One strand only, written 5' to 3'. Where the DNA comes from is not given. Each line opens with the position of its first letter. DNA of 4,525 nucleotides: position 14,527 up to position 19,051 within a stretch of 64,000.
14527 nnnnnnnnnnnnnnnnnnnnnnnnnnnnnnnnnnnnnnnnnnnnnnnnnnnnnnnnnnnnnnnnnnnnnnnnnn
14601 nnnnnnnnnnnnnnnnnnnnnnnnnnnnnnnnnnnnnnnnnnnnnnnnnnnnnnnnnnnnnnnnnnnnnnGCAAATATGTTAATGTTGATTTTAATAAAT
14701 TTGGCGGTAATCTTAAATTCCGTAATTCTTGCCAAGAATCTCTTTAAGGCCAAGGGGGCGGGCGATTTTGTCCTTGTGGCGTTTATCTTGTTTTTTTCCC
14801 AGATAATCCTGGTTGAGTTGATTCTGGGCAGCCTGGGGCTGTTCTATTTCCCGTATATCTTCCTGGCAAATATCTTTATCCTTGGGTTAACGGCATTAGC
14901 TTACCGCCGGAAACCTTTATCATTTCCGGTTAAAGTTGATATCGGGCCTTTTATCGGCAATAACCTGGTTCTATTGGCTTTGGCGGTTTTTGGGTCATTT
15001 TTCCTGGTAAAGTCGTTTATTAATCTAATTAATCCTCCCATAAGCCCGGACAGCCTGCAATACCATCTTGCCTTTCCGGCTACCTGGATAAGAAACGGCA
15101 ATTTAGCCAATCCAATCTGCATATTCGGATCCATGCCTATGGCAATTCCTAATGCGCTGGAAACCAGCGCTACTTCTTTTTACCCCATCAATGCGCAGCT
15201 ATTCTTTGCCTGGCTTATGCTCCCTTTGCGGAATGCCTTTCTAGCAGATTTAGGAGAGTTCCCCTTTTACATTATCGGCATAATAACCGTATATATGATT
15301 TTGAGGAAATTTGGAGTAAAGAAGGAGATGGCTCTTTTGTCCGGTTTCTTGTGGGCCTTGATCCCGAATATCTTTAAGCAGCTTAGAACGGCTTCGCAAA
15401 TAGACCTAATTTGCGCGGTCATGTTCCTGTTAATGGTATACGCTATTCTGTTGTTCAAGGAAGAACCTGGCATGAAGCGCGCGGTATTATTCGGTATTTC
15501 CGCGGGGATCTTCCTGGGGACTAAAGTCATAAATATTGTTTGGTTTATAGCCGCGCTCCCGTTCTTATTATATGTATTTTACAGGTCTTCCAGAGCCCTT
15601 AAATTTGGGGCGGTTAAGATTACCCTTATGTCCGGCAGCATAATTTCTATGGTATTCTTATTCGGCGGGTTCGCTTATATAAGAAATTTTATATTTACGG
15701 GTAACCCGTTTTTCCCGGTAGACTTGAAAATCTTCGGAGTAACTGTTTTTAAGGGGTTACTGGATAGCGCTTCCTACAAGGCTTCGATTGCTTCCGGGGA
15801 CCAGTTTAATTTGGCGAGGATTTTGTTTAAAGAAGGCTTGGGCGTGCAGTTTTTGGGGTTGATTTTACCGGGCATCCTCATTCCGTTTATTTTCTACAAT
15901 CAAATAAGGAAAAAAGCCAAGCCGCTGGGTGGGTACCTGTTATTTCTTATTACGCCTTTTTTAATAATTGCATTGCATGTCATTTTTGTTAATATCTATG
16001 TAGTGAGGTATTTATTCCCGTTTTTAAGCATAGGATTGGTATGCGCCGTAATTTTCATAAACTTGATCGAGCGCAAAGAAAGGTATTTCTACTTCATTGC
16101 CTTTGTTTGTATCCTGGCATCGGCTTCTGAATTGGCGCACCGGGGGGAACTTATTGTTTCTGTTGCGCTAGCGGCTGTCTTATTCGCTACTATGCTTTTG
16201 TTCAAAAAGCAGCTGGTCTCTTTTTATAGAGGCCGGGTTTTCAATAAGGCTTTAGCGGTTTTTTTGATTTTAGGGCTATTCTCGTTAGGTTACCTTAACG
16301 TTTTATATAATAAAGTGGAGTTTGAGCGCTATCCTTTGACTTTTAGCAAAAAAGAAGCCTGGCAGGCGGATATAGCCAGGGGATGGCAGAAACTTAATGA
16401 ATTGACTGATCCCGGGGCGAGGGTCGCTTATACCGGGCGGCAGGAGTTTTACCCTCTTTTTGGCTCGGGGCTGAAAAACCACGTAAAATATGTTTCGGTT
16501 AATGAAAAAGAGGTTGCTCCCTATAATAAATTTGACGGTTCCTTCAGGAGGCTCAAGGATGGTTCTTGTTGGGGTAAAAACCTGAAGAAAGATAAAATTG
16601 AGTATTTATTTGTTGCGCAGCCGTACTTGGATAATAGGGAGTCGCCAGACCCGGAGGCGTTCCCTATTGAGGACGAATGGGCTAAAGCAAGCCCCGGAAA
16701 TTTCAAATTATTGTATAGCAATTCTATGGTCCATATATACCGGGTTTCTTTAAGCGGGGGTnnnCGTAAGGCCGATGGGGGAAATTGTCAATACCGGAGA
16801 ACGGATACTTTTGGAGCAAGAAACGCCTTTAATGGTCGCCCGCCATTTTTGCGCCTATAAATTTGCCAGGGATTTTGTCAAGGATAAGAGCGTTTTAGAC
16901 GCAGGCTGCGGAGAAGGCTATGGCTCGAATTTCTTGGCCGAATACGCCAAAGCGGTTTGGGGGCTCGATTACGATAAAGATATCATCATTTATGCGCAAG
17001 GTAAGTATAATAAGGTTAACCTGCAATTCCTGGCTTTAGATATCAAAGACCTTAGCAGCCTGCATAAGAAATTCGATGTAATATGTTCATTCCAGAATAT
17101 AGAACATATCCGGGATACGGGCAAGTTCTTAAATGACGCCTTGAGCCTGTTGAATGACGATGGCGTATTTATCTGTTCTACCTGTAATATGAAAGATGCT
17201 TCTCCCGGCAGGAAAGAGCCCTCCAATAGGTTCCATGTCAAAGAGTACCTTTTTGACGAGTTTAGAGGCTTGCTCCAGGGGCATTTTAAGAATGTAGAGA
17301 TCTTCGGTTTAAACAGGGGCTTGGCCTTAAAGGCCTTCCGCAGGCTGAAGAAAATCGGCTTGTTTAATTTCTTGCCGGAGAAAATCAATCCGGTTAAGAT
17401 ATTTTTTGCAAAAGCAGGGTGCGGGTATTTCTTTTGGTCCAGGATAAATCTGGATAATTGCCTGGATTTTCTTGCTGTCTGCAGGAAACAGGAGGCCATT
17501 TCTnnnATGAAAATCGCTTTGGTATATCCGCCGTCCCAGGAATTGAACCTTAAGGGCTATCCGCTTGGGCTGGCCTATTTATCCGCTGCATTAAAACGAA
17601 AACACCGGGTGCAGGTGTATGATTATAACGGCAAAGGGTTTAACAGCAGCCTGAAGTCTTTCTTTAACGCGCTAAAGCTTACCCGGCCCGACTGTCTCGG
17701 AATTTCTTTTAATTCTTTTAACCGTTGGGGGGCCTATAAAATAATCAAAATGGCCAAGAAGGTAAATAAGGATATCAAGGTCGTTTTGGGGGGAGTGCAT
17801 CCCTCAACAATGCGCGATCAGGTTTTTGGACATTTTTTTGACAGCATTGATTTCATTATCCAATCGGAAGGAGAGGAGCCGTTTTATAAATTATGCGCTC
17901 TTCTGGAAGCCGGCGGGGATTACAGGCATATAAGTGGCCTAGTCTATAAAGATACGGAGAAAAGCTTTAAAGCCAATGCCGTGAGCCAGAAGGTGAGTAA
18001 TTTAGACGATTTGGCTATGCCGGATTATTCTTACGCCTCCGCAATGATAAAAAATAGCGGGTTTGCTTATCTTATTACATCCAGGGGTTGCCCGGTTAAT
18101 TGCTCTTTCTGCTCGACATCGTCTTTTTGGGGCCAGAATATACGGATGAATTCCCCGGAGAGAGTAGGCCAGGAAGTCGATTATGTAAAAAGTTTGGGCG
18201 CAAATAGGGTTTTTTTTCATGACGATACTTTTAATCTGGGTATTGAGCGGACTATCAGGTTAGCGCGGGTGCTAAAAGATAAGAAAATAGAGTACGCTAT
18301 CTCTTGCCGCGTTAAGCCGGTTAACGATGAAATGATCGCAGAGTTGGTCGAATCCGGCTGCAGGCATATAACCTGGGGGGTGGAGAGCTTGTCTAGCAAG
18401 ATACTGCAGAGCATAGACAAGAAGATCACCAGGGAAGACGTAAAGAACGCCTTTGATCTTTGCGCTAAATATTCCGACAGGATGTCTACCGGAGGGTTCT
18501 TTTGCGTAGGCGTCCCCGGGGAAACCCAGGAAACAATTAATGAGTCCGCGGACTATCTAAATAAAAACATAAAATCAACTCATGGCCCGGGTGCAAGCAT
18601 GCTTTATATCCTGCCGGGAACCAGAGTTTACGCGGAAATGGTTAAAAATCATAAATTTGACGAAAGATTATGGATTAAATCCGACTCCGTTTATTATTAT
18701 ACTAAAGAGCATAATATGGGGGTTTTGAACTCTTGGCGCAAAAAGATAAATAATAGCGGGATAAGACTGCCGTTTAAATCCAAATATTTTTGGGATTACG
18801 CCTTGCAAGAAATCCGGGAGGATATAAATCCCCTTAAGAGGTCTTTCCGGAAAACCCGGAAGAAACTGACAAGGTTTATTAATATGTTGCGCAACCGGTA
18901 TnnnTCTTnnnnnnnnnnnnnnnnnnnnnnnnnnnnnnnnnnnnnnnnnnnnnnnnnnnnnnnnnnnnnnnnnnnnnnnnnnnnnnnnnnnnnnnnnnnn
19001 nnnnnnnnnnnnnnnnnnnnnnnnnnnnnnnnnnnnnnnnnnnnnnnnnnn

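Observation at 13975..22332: Duplicated ArnC/ArnT-like modules: polyprenyl-phosphate GT2 plus a giant GT-C membrane transferase, with a SAM methyltransferase and a B12-rSAM in between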

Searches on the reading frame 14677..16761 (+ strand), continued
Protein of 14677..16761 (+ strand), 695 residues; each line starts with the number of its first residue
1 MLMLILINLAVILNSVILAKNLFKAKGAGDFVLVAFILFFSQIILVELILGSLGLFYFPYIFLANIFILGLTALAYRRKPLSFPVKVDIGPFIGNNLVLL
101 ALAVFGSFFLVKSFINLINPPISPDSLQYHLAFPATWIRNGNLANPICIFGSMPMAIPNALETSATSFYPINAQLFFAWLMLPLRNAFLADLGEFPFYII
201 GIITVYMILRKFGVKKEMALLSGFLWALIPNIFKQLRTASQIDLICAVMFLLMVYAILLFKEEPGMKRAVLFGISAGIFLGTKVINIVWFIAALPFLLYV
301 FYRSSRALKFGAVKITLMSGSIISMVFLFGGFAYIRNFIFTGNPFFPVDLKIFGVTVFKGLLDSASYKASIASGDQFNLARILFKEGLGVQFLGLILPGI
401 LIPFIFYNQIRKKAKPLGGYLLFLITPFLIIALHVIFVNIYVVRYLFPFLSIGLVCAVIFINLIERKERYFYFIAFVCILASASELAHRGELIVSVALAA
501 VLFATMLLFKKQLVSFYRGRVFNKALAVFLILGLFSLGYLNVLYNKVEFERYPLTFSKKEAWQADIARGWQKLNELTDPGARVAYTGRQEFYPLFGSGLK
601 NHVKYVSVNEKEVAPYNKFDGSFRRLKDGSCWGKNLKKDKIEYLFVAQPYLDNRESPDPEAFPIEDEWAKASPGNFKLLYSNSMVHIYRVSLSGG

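Call 82: list_cluster_members(proteins=[P0274, P0269, P0163, P0186, P0236, P0238, P0153, P0172, P0220, P0252])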
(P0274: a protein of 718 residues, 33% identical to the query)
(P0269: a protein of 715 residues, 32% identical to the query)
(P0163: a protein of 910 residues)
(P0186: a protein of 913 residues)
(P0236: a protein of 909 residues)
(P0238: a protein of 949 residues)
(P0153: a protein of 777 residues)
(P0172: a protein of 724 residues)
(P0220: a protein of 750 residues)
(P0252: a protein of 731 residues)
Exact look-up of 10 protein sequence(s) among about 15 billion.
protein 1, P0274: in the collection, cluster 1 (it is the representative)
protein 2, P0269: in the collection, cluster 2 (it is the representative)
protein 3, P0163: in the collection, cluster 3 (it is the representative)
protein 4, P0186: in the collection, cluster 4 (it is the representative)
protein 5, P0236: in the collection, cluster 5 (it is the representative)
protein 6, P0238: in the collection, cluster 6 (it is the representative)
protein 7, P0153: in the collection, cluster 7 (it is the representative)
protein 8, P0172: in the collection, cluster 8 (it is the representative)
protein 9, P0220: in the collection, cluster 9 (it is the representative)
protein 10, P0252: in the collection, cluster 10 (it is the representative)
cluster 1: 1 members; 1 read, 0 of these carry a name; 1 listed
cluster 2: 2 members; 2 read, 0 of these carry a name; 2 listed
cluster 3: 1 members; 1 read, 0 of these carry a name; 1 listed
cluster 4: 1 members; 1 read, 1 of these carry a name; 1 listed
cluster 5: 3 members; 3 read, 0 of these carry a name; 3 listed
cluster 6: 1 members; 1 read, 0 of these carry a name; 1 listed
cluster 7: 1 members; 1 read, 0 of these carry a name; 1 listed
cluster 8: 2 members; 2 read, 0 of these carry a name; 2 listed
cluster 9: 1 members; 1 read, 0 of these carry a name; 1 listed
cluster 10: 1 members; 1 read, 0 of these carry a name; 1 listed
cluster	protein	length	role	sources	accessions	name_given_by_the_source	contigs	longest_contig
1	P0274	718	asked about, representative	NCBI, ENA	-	-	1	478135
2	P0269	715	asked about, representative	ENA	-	-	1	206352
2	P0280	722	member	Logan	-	-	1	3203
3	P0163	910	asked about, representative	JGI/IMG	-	-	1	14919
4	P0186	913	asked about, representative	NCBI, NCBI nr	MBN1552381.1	glycosyltransferase family 39 protein [bacterium] | glycosyltransferase family 39 protein [candidate division CSSED10-310 bacterium]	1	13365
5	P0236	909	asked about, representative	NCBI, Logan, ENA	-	-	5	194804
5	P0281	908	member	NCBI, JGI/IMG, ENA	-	-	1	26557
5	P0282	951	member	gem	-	-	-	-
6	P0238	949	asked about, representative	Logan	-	-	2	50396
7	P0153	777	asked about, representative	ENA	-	-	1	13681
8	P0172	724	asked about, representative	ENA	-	-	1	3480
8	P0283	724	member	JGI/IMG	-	-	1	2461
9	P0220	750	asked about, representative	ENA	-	-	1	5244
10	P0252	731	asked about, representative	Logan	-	-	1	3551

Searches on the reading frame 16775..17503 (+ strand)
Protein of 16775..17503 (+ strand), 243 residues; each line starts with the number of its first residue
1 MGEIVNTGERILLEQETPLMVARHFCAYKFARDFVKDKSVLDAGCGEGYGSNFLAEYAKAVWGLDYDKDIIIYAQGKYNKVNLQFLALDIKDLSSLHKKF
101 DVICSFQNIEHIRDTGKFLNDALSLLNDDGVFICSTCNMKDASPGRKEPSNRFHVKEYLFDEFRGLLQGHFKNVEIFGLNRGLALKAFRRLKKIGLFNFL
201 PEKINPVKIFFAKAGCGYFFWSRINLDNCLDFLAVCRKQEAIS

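Call 4: search_protein_families(library=pfam, proteins=[window:16775-17503:+], max_evalue=0.01)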
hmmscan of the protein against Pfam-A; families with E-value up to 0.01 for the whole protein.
window:16775-17503:+ (243 aa): 13 families
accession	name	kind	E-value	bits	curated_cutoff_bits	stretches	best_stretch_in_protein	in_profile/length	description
PF13847.12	Methyltransf_31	-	1.3e-18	67.5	27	1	36-144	3-119/145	Methyltransferase domain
PF13489.12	Methyltransf_23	-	2.2e-15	57.2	27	1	34-141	20-123/164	Methyltransferase domain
PF08241.18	Methyltransf_11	-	4.4e-15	56.5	21.2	1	41-134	1-95/95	Methyltransferase domain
PF13649.12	Methyltransf_25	-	6.6e-15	56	27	1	40-130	1-97/97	Methyltransferase domain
PF08242.18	Methyltransf_12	-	7.8e-12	46.2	30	1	41-132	1-98/98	Methyltransferase domain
PF02353.26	CMAS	-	6.1e-07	29.5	27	1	38-161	64-191/273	Mycolic acid cyclopropane synthetase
PF03848.20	TehB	-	0.0001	22.3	20.4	1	31-105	25-101/193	Tellurite resistance protein TehB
PF08003.17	Methyltransf_9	-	0.00014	21.4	23.8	1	35-141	114-224/315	Protein of unknown function (DUF1698)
PF07021.18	MetW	-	0.00042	20.5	21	1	33-124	9-100/193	Methionine biosynthesis protein MetW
PF05401.17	NodS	-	0.00079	19.8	24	1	37-135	44-145/201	Nodulation protein S (NodS)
PF05219.18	DREV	-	0.0009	18.9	26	1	35-134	93-186/265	DREV methyltransferase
PF06325.19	PrmA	-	0.0019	18.2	22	1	36-135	161-259/296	Ribosomal protein L11 methyltransferase (PrmA)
PF05175.20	MTS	-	0.0056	16.8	23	1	36-132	31-136/170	Methyltransferase small domain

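Call 10: search_protein_families(library=ncbifam, proteins=[window:16775-17503:+], max_evalue=0.01)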
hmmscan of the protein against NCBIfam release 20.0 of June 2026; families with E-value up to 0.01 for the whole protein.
window:16775-17503:+ (243 aa): 36 families (the best 25 are shown)
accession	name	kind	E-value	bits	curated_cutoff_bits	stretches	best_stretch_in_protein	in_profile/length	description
TIGR01983.1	UbiG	equivalog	6.1e-17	61.7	102.95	1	32-140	45-157/228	bifunctional 2-polyprenyl-6-hydroxyphenol methylase/3-demethylubiquinol 3-O-methyltransferase UbiG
TIGR02072.1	BioC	equivalog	1.1e-13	51.5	184.95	1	36-199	34-203/244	malonyl-ACP O-methyltransferase BioC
NF045667.1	MTase_DVU1556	equivalog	1.4e-09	37.7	155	1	34-141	20-126/213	DVU_1556 family methyltransferase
NF008686.0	PRK11705.1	equivalog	3e-09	36.4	400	1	37-143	168-274/383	cyclopropane fatty acyl phospholipid synthase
TIGR02021.1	BchM-ChlM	equivalog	3.7e-09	36.3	158.9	1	32-121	50-142/218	magnesium protoporphyrin IX methyltransferase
TIGR00452.1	TIGR00452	equivalog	4.9e-08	32.1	275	1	35-143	116-228/316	tRNA 5-methoxyuridine(34)/uridine 5-oxyacetic acid(34) synthase CmoB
NF045825.1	FAmtase_mtf2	equivalog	5.4e-08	32.4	400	1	35-136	57-160/248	fatty-acid O-methyltransferase Mtf2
TIGR04345.1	ovoA_Cterm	equivalog_domain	8.7e-08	32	170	1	80-155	115-191/242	putative 4-mercaptohistidine N1-methyltransferase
NF011650.0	PRK15068.1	equivalog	1.1e-07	31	209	1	35-142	121-233/324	tRNA 5-methoxyuridine(34)/uridine 5-oxyacetic acid(34) synthase CmoB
NF053839.1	CPFASynBruc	equivalog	1.2e-07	31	600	1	22-142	163-284/410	cyclopropane fatty acid synthase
NF007610.0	PRK10258.1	equivalog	2.8e-07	30.1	342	1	38-195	44-205/251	malonyl-ACP O-methyltransferase BioC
NF043040.1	corrin_prot_MT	hypoth_equivalog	8.3e-07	28.7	180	1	30-133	34-146/216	corrinoid protein-associated methyltransferase CpaM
NF045823.1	PthPhpthDimycoMt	equivalog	3.3e-06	26.5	300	1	35-138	65-170/256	phthiotriol/phenolphthiotriol dimycocerosates methyltransferase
NF002463.0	PRK01683.1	equivalog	1.4e-05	24.8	297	1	37-133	32-127/258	trans-aconitate 2-methyltransferase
NF008300.0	PRK11088.1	equivalog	2.2e-05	24.1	303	1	36-84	85-138/272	23S rRNA (guanine(745)-N(1))-methyltransferase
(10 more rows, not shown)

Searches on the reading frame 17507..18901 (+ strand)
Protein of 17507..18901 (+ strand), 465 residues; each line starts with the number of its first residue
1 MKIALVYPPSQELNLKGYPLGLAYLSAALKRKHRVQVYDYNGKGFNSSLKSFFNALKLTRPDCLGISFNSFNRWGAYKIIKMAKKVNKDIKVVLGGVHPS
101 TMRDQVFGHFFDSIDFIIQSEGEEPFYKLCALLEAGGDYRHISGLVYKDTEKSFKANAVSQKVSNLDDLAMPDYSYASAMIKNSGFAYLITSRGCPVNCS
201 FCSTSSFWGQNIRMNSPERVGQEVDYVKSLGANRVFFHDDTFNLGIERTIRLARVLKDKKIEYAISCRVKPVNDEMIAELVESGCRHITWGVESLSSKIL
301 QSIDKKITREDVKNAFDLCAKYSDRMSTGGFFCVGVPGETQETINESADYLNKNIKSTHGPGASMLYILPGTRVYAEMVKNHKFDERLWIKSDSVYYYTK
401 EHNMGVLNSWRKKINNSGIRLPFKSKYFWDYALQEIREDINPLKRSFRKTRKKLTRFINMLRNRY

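Call 4: search_protein_families(library=pfam, proteins=[window:17507-18901:+], max_evalue=0.01)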
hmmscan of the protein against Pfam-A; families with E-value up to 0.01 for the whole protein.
window:17507-18901:+ (465 aa): 2 families
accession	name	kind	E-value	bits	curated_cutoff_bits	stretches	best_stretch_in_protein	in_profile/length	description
PF04055.27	Radical_SAM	-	7.9e-26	91.6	29.5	1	190-351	2-166/166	Radical SAM superfamily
PF02310.24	B12-binding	-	1.2e-18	67.5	32.1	1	15-128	10-119/121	B12 binding domain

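Call 10: search_protein_families(library=ncbifam, proteins=[window:17507-18901:+], max_evalue=0.01)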
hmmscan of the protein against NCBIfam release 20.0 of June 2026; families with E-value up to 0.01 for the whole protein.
window:17507-18901:+ (465 aa): 33 families (the best 25 are shown)
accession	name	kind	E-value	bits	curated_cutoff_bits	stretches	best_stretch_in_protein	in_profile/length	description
TIGR04072.2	rSAM_ladder_B12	equivalog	1.9e-40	138.8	360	1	18-407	17-400/443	lipid biosynthesis B12-binding/radical SAM protein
NF050148.1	rSAM_ApyD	equivalog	3.2e-40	138.2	750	1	20-386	26-401/645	RiPP biosynthesis radical SAM protein ApyD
TIGR03471.1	HpnJ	equivalog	1.2e-39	136.5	577.6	1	76-463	84-469/472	hopanoid biosynthesis associated radical SAM protein HpnJ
TIGR04479.1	bcpD_PhpK_rSAM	subfamily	1.2e-39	136.1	600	1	21-354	74-409/504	PhpK family radical SAM P-methyltransferase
TIGR04190.1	B12_SAM_Ta0216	equivalog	3.1e-29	102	500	1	17-356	35-396/554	TIGR04190 family B12-binding domain/radical SAM domain protein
TIGR02026.1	BchE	equivalog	4.9e-28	98.2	481.35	1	19-352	22-363/497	magnesium-protoporphyrin IX monomethyl ester anaerobic oxidative cyclase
TIGR04014.1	B12_SAM_MJ_0865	equivalog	7.3e-28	97.5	360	1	59-354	37-336/434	methyl-coenzyme M reductase glutamine C-methyltransferase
NF033712.0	B12_rSAM_KedN5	subfamily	1e-27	96.7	700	1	13-244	11-253/624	KedN5 family methylcobalamin-dependent radical SAM C-methyltransferase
TIGR03975.1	rSAM_ocin_1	subfamily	4.2e-27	94.9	281.85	1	50-352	118-428/606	RiPP maturation radical SAM C-methyltransferase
NF038361.1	rSAM_Sden_1168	equivalog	1.9e-26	92.8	575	1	76-381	157-476/560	Sden_1168 family B12-binding radical SAM P-methyltransferase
TIGR04013.1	B12_SAM_MJ_1487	hypoth_equivalog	2.9e-25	88.9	251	1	46-374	28-353/382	TIGR04013 family B12-binding domain/radical SAM domain-containing protein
TIGR04367.1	HpnR_B12_rSAM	equivalog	7.3e-24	84.1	650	1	3-318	3-319/490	hopanoid C-3 methylase HpnR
TIGR04385.1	B12_rSAM_cofa1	equivalog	2e-21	76.7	450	1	16-353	17-363/438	B12 lower ligand biosynthesis radical SAM protein BzaD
NF033070.1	rSAM_AprD4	equivalog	1.9e-17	63.4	500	1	176-376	186-388/456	AprD4 family radical SAM diol-dehydratase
NF040546.1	rSAM_CUAEP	equivalog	5.1e-17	61.7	500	1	113-322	98-311/468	CUAEP/CCAEP-tail radical SAM (seleno)protein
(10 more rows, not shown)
